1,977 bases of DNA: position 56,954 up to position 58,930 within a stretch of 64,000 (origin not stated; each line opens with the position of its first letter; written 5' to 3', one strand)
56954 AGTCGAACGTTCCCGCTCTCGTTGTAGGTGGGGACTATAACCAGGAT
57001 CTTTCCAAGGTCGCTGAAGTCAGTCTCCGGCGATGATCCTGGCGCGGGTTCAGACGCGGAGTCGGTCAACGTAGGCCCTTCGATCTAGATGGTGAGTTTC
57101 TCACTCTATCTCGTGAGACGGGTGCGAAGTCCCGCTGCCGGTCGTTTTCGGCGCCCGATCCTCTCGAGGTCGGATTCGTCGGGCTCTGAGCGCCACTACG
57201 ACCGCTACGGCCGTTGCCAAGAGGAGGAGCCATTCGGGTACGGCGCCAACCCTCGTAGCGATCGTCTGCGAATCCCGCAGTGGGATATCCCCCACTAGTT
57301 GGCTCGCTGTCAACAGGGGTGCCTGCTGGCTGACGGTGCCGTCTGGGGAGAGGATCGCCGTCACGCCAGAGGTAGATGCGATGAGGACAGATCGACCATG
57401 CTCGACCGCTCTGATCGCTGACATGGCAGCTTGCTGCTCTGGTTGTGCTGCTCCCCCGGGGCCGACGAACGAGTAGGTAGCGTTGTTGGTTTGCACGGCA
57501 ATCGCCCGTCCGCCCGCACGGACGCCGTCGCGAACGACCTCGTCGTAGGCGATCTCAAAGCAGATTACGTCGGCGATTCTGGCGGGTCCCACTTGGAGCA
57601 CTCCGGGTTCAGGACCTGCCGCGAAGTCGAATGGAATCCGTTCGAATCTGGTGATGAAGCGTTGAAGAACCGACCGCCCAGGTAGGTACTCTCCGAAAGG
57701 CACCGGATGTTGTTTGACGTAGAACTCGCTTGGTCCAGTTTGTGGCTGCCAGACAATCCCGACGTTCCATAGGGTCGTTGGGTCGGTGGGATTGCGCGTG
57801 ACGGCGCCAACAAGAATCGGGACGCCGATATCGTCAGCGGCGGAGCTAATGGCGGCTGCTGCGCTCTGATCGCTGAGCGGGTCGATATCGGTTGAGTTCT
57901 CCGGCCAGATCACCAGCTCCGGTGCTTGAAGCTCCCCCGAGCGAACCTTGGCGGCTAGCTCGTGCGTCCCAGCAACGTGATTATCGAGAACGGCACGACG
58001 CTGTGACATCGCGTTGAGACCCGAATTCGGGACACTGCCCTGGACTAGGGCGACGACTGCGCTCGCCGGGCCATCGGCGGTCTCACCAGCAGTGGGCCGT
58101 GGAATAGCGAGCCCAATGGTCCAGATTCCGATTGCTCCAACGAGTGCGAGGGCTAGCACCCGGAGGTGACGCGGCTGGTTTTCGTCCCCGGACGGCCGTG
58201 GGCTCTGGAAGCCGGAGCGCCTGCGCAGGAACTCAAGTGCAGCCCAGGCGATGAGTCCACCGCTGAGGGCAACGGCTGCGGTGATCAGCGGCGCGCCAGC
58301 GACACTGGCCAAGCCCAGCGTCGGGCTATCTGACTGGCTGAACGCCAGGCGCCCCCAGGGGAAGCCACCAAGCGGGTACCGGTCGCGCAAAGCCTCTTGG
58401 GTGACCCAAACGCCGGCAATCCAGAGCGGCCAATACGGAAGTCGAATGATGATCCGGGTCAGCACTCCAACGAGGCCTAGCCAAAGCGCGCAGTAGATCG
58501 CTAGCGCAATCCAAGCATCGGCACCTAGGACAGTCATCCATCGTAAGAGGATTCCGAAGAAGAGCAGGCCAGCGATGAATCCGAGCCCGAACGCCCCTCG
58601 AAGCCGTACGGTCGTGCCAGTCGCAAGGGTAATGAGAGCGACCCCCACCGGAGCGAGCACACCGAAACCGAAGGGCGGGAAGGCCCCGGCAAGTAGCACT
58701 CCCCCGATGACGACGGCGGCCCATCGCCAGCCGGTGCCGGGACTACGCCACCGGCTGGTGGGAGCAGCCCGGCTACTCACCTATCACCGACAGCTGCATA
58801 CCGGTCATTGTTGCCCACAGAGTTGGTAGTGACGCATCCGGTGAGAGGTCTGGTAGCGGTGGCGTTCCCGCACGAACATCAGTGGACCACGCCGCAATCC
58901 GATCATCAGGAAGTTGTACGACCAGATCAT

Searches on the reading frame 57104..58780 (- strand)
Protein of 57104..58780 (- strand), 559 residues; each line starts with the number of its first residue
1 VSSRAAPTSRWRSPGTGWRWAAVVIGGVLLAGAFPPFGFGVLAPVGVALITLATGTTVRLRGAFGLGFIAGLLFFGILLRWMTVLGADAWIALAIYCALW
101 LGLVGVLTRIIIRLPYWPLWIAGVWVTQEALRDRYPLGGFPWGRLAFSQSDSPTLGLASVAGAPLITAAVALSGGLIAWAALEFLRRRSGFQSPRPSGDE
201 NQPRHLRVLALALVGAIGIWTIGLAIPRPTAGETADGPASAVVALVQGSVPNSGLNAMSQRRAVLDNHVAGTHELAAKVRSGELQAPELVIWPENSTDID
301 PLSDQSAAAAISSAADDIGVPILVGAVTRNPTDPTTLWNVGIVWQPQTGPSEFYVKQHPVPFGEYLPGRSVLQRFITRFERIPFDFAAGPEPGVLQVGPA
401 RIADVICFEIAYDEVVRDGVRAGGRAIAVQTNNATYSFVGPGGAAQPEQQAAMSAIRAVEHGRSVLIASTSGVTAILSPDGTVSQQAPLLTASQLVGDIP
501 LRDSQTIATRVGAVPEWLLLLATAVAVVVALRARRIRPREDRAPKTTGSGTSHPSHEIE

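Call 56: search_protein_families(library=ncbifam, proteins=[window:57104-58780:-], max_evalue=0.00001)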
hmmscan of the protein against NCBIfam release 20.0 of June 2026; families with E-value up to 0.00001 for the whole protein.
window:57104-58780:- (559 aa): 1 family
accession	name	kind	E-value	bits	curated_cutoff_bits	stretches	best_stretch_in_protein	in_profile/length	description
TIGR00546.1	lnt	equivalog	5.4e-68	230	132.9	1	71-482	2-394/395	apolipoprotein N-acyltransferase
